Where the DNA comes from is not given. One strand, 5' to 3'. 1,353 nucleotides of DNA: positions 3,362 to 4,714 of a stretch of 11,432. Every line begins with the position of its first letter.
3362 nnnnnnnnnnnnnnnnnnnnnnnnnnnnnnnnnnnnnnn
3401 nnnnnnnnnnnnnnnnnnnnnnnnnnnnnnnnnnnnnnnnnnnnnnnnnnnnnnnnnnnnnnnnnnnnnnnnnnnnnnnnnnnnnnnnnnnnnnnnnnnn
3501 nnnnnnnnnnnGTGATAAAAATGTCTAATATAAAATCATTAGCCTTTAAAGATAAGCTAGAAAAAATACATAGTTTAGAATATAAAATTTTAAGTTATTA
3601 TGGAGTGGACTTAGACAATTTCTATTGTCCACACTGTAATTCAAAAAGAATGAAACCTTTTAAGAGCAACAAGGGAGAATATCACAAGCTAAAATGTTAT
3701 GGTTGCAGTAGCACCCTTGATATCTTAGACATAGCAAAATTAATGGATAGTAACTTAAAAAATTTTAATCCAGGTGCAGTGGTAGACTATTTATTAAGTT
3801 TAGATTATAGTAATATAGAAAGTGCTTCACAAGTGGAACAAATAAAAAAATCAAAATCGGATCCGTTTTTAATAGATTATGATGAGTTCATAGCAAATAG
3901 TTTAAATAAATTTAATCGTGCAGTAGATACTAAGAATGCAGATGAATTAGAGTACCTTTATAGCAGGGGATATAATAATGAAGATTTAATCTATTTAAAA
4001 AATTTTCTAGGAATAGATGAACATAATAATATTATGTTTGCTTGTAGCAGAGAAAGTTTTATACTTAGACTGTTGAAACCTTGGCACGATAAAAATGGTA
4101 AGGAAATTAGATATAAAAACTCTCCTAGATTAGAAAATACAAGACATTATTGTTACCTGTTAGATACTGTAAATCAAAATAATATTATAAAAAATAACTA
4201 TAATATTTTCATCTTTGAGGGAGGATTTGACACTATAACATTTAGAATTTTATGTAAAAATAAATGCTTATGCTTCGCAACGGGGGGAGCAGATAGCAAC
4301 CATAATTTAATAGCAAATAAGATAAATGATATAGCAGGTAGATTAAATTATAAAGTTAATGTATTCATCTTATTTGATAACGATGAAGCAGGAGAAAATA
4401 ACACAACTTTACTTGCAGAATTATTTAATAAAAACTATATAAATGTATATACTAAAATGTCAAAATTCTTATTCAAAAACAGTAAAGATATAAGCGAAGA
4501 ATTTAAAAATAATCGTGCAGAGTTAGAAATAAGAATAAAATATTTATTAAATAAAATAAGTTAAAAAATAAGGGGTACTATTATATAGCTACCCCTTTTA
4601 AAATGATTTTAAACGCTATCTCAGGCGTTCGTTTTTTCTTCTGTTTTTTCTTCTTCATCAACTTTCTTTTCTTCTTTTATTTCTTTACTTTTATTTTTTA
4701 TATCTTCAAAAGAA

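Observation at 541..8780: Strongly over-represented GC-rich 11-mer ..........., with five copies of its 8-bp core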

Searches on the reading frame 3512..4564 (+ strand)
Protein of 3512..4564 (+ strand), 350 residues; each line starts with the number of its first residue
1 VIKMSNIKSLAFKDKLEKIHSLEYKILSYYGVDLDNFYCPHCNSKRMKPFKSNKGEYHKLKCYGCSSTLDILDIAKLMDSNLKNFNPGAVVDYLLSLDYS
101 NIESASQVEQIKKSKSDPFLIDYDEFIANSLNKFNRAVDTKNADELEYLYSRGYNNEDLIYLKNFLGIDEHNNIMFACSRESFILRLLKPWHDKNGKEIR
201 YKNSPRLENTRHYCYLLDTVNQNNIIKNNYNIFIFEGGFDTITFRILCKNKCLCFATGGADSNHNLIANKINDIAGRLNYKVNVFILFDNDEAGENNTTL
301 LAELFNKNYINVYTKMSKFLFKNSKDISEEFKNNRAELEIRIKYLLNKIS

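Call 21: search_protein_families(library=pfam, proteins=[window:3512-4564:+], max_evalue=0.01)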
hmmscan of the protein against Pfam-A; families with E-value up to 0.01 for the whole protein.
window:3512-4564:+ (350 aa): 3 families
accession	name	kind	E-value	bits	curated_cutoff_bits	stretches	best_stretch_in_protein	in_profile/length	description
PF13155.12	Toprim_2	-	2.1e-07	31.7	22.1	1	233-329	1-86/88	Toprim-like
PF01751.28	Toprim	-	0.0002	21.9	23.1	1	232-310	2-89/96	Toprim domain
PF06044.18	DpnI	-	0.0081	16.3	26.7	0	35-70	30-64/183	Dam-replacing family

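Call 22: find_related_loci(query=window:3512-4564:+, collection=genome_contigs, flank=10000)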
Query window:3512-4564:+ (350 aa) in genome_contigs; peptide patterns used: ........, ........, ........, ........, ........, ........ (x = any residue, [..] = any of these).
97 stretches matched a pattern, but none encodes a relative of the query by tblastn (E <= 1e-3).

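Call 23: find_homologous_proteins(query=window:3512-4564:+, max_evalue=0.001)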
Query window:3512-4564:+ (350 aa): 205 proteins with E <= 0.001 among 2494 candidates; the best 120 are listed.
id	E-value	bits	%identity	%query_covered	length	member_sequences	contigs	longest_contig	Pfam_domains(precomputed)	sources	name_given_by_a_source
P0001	1.1e-214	730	95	99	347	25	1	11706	PF13155.13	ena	-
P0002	2.2e-207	706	91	99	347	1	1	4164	PF13155.13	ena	-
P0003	6.8e-205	698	91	99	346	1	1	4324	PF13155.13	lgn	-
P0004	8.5e-203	691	89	99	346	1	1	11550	PF13155.13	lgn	-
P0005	8.3e-200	681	88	99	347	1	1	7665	PF13155.13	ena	-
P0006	2.3e-198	676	88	99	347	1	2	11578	PF13155.13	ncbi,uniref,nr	ncbi:toprim domain-containing protein (plasmid) [Fusobacterium polymorphum]|uniref:Toprim domain-con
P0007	7.5e-198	675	88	99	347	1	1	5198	PF13155.13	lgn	-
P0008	4.3e-197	672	87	99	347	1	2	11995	PF13155.13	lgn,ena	-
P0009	6.2e-197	672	87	99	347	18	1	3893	PF13155.13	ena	-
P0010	1.4e-194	664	87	99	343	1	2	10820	PF13155.13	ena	-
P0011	1.7e-194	664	87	99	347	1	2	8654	PF13155.13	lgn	-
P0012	9.9e-194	661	87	99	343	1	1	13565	PF13155.13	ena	-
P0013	1.7e-193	661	86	98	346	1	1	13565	PF13155.13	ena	-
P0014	3.9e-193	659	87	98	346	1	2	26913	PF13155.13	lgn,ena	-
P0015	2.6e-192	657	86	98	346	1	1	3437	PF13155.13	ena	-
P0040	1.4e-186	638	84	99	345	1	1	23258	PF13155.13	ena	-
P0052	9.4e-184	628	82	99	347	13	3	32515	PF13155.13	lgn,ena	-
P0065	1.5e-181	621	82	98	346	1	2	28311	PF13155.13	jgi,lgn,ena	-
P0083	1.3e-177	608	80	99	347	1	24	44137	PF13155.13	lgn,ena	-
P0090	3.6e-177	607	79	99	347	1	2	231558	PF13155.13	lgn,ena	-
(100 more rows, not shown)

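Call 24: find_encoding_contigs(protein=P0090, flank=10000, max_places=4)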
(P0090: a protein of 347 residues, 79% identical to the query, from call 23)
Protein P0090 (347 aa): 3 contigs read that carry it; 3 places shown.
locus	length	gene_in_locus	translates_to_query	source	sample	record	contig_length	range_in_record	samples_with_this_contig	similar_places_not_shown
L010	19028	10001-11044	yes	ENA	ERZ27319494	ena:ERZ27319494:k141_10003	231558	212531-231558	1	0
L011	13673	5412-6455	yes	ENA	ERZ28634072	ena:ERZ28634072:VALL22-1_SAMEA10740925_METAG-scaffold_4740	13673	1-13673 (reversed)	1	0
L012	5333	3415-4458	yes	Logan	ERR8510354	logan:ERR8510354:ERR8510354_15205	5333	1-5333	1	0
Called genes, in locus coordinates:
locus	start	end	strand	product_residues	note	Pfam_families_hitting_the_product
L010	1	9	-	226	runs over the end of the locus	-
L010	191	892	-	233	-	-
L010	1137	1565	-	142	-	PF13274:SocA_Panacea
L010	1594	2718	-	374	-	-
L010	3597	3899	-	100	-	-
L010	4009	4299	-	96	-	-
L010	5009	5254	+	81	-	-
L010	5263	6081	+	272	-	PF02661:Fic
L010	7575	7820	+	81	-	-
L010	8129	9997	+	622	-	PF19263:DUF5906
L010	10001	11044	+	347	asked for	PF13155:Toprim_2 (weak)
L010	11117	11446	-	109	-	-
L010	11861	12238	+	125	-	PF21983:NikA-like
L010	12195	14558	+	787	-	PF03432:Relaxase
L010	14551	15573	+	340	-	-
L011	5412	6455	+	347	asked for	PF13155:Toprim_2 (weak)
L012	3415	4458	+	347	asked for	PF13155:Toprim_2 (weak)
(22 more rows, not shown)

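Call 25: find_encoding_contigs(protein=P0083, flank=10000, max_places=10)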
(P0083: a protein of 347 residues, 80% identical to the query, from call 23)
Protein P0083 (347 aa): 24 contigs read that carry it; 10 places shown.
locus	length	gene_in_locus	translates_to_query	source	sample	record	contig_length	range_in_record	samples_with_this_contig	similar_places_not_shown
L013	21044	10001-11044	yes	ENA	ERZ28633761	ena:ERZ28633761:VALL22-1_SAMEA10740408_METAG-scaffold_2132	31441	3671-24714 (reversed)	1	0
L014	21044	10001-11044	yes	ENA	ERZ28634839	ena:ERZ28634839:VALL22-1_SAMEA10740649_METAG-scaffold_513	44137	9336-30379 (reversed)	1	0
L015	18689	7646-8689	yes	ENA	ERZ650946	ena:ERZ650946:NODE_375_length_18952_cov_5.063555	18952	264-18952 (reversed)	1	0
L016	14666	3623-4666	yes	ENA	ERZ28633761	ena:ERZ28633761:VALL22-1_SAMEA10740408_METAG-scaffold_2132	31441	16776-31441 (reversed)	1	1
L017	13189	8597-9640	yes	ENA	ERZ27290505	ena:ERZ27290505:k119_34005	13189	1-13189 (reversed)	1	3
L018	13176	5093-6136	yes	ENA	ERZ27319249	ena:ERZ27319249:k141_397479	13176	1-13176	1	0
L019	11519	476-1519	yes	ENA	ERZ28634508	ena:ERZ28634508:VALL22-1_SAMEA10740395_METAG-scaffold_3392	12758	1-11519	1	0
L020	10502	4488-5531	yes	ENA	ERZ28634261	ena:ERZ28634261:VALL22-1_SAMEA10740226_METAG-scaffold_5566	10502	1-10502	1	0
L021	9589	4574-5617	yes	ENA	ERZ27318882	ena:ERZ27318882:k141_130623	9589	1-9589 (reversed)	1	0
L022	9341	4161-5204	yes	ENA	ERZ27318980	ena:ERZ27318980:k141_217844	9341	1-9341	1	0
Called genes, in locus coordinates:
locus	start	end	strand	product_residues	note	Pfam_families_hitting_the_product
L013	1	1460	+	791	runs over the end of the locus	PF03432:Relaxase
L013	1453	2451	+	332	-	-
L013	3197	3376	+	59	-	PF02604:PhdYeFM_antitox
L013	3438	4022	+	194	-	-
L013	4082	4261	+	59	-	-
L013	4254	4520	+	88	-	PF06769:YoeB_toxin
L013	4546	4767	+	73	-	-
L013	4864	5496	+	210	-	PF00239:Resolvase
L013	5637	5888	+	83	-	-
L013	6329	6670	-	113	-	-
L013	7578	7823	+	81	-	-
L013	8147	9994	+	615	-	PF19263:DUF5906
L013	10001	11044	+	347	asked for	PF13155:Toprim_2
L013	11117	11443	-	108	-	-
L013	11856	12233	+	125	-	PF21983:NikA-like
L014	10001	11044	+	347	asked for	PF13155:Toprim_2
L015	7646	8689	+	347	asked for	PF13155:Toprim_2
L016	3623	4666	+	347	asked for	PF13155:Toprim_2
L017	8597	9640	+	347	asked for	PF13155:Toprim_2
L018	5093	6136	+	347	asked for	PF13155:Toprim_2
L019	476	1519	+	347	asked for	PF13155:Toprim_2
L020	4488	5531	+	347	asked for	PF13155:Toprim_2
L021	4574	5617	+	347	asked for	PF13155:Toprim_2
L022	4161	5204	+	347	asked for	PF13155:Toprim_2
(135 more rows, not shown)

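Call 48: find_related_loci(query=A1, collection=genome_contigs, flank=10000)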
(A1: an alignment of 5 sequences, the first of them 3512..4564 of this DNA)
Query A1 (350 aa) in genome_contigs; peptide patterns used: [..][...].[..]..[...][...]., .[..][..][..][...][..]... (x = any residue, [..] = any of these).
44 stretches matched a pattern, but none encodes a relative of the query by tblastn (E <= 1e-3).

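Call 49: find_related_loci(query=A1, collection=viral_contigs, flank=10000)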
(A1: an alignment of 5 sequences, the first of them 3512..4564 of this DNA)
Query A1 (350 aa) in viral_contigs; peptide patterns used: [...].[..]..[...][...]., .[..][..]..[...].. (x = any residue, [..] = any of these).
128 stretches matched a pattern, but none encodes a relative of the query by tblastn (E <= 1e-3).

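Call 55: search_solved_structures(query=A1, max_evalue=1, show_alignments=1)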
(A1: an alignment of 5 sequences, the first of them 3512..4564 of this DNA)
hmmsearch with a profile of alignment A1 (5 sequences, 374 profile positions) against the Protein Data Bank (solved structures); distinct sequences matched with E-value up to 1: 12.
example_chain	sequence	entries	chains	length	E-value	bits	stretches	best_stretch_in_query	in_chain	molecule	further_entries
1t6t_1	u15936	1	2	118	0.06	15.8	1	291-344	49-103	putative protein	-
1nui_A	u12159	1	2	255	0.15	14.6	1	252-334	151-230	DNA primase/helicase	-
5guj_A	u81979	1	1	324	0.17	14.4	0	290-334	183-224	DNA primase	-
2i5r_A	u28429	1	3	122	0.23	13.9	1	252-328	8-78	Toprim domain-containing protein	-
2fcj_A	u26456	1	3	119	0.31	13.5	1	254-328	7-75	small TOPRIM domain protein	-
5ikn_D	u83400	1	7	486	0.42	13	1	252-334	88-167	DNA primase/helicase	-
1q57_A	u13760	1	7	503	0.44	13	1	252-334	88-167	DNA primase/helicase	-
2aka_B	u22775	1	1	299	0.48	12.9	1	265-358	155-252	Dynamin-1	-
8skx_A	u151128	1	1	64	0.52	12.7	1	153-187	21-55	Miniprotein HHH_rd4_0518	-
6n7i_A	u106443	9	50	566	0.54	12.7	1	252-334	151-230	DNA primase/helicase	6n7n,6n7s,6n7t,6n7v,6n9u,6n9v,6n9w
5d3q_A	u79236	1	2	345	0.86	12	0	265-358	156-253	Dynamin-1,Dynamin-1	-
2x2e_A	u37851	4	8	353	0.89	12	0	265-358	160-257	DYNAMIN-1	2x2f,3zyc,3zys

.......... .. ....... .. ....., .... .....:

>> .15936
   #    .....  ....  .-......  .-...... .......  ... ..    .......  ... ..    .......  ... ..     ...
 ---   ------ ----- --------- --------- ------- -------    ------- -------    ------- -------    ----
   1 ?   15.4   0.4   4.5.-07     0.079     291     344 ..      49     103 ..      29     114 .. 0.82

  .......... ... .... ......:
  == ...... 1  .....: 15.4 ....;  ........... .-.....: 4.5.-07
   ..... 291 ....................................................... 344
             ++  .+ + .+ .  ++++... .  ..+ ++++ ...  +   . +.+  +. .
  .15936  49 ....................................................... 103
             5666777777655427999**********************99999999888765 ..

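Call 56: search_protein_families(library=ncbifam, proteins=[window:3512-4564:+], max_evalue=0.01)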
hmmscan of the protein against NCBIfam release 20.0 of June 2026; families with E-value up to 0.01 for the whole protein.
window:3512-4564:+ (350 aa): 2 families
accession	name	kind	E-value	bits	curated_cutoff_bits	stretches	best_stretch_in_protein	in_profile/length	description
TIGR01391.1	dnaG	equivalog_domain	1.4e-07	30.7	283.6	1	196-335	223-349/414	DNA primase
NF047912.1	ECs_2282_CxxC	subfamily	0.0067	16.3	37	0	36-71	2-39/60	ECs_2282 family putative zinc-binding protein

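Call 58: search_dna_similar(query=window:3512-4564:+, collection=plasmids, mode=protein, max_rows=60, max_evalue=0.001)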
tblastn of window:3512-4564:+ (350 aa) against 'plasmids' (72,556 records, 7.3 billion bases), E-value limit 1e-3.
Records with a match: 18; places in all: 18; records where one place covers at least 80% of the query: 18.
Best place of each record, by identity: 90-95% 1; 80-90% 4; 60-80% 2; <60% 11.
By first word of the organism name: Fusobacterium 17; uncultured 1.
By predicted mobility (MOB-suite, as given by PLSDB): mobilizable 11; non-mobilizable 7.
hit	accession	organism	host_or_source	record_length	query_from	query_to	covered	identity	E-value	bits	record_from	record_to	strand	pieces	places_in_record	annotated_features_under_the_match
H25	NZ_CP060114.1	Fusobacterium hwasookii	Homo sapiens,Subgingival dental plaque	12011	1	350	100%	90.3%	0e+0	607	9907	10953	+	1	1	toprim domain-containing protein | DUF5906 domain-containing protein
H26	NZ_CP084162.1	Fusobacterium polymorphum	-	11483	1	350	100%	87.4%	0e+0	592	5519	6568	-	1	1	toprim domain-containing protein | DUF5906 domain-containing protein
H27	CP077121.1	Fusobacterium nucleatum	-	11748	1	350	100%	84.9%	0e+0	575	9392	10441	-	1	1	toprim domain-containing protein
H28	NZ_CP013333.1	Fusobacterium hwasookii ChDC F174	Homo sapiens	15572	1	349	100%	79.9%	5e-173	540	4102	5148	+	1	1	toprim domain-containing protein | DUF5906 domain-containing protein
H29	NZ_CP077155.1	Fusobacterium polymorphum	Homo sapiens,Oral cavity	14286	4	349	99%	80.3%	3e-171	535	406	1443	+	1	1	toprim domain-containing protein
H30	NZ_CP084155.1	Fusobacterium polymorphum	-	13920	4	349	99%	80.3%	1e-167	525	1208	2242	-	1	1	toprim domain-containing protein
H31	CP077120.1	Fusobacterium nucleatum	-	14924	1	350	100%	78.3%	2e-169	530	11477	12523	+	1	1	toprim domain-containing protein | hypothetical protein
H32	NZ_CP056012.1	Fusobacterium animalis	Homo sapiens,cell culture,Colorectal ...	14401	7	339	95%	42.1%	2e-65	231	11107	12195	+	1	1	toprim domain-containing protein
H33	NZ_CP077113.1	Fusobacterium polymorphum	Homo sapiens,Oral cavity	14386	7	339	95%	41.9%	2e-65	231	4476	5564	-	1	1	toprim domain-containing protein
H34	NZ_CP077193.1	Fusobacterium animalis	-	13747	12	339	94%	42.2%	2e-63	225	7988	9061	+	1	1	toprim domain-containing protein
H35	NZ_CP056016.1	Fusobacterium animalis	Homo sapiens,cell culture,Colorectal ...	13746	7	339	95%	41.3%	8e-63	223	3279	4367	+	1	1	toprim domain-containing protein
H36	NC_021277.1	Fusobacterium animalis 4_8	-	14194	7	339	95%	41.3%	8e-63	223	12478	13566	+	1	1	toprim domain-containing protein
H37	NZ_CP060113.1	Fusobacterium hwasookii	Homo sapiens,Subgingival dental plaque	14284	7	339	95%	40.8%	2e-62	222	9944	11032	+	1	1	toprim domain-containing protein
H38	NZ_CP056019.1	Fusobacterium vincentii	Homo sapiens,cell culture,Colorectal ...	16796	7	339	95%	40.5%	9e-63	223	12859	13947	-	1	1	toprim domain-containing protein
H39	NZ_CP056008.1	Fusobacterium polymorphum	Homo sapiens,cell culture,Colorectal ...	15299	30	339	89%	42.4%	7e-60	214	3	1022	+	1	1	none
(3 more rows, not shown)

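Call 71: find_encoding_contigs(protein=P0052, flank=10000, max_places=3)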
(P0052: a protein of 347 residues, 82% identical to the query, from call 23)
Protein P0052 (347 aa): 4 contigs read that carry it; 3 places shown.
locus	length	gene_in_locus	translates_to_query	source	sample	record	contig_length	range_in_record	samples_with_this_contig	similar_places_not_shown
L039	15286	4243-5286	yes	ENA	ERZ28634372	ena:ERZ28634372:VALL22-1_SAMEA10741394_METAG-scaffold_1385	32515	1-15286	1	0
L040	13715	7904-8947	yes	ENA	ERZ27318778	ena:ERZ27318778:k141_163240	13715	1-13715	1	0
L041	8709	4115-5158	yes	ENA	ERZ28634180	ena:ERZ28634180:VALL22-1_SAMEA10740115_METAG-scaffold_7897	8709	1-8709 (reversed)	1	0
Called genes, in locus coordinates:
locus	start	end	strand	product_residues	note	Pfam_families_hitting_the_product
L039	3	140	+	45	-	?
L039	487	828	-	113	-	-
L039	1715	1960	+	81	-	-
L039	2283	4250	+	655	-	PF19263:DUF5906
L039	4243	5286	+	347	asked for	PF13155:Toprim_2 (weak)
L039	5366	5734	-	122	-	-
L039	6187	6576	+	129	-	PF01402:RHH_1 (weak)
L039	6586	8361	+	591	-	PF03432:Relaxase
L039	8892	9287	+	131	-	PF02604:PhdYeFM_antitox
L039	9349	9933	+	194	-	-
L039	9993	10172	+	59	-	-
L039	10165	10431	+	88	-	PF06769:YoeB_toxin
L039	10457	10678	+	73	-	-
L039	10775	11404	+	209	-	PF00239:Resolvase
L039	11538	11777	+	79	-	-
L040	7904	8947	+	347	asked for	PF13155:Toprim_2 (weak)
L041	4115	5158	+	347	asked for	PF13155:Toprim_2 (weak)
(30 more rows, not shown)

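Call 72: find_encoding_contigs(protein=P0065, flank=10000, max_places=3)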
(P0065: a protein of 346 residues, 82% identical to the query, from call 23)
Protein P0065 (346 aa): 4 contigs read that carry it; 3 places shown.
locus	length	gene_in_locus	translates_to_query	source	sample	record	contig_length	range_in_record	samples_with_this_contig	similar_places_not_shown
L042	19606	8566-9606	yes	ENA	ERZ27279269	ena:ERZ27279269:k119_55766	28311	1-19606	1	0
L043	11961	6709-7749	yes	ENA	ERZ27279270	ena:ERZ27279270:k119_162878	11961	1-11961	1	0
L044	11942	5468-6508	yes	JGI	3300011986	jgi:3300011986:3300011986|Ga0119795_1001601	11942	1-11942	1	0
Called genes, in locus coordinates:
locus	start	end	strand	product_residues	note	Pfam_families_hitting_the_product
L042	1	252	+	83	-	?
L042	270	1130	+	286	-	-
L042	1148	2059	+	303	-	-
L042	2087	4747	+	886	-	PF00133:tRNA-synt_1, PF09334:tRNA-synt_1g, PF13603:tRNA-synt_1_2, PF09334:tRNA-synt_1g, PF08264:Anticodon_1, PF10458:Val_tRNA-synt_C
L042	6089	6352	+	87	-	-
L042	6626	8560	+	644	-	PF08706:D5_N (weak), PF19263:DUF5906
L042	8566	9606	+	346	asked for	PF13155:Toprim_2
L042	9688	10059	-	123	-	-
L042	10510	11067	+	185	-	PF01402:RHH_1 (faint), PF21983:NikA-like (faint), PF19634:DUF6137 (faint)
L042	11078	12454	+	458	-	PF03432:Relaxase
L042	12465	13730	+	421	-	-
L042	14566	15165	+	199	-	-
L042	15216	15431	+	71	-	-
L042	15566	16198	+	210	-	PF00239:Resolvase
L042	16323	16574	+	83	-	-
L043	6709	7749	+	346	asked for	PF13155:Toprim_2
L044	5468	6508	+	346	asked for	PF13155:Toprim_2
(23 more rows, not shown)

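Call 73: find_encoding_contigs(protein=P0040, flank=10000, max_places=3)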
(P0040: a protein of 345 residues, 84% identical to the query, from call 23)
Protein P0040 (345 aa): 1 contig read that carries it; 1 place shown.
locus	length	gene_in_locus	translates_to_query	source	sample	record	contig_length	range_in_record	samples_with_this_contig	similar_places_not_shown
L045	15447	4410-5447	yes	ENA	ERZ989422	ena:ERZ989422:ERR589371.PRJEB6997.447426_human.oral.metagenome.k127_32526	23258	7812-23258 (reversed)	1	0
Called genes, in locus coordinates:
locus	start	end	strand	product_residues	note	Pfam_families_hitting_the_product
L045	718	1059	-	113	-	-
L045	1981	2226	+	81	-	-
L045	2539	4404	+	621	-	PF19263:DUF5906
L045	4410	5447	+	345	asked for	PF13155:Toprim_2 (weak)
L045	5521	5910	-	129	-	-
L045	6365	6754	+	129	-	-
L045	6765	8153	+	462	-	PF03389:MobA_MobL (weak), PF03432:Relaxase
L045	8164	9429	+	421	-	-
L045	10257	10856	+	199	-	-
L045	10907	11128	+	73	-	-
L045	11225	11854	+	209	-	PF00239:Resolvase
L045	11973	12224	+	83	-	-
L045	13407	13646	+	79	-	-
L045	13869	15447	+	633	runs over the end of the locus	PF19263:DUF5906 (weak)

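Call 77: predict_structure(alignment_id=A2)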
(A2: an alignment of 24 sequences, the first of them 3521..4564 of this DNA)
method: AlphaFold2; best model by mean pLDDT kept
length: 347 residues; sequences in the alignment: 24
mean_pLDDT: 54.7   pTM: 0.39
mean pLDDT of the five models: 54.7, 50.9, 50.0, 49.6, 49.5
residues with pLDDT >= 90: 3; 70-90: 78; 50-70: 104; < 50: 162
segments of 3 or more residues with pLDDT < 50: 49-53, 102-127, 142-151, 161-226, 237-249, 255-258, 315-336, 338-347
pLDDT, mean of each block of 10 residues (from residue 1): 65 79 77 70 59 60 80 87 88 80 31 37 47 62 46 52 31 33 34 35 37 38 46 50 42 49 60 60 63 71 73 47 36 44 40
secondary structure, 60 per line:
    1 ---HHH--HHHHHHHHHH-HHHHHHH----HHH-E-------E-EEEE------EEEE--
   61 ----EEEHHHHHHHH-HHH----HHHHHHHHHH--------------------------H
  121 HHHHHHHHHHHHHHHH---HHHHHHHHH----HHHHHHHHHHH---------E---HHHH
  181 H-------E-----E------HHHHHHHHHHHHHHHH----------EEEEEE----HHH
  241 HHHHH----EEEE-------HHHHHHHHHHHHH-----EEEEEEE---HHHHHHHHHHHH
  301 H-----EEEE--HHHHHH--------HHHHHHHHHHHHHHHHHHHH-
elements in order: H9-18 H20-26 E45-48 E55-58 E65-67 H68-75 H84-93 H120-136 H140-148 H153-163 H177-181 H202-217 E228-233 H238-245 E250-253 H261-273 E279-285 H289-301 E307-310 H313-318 H327-346
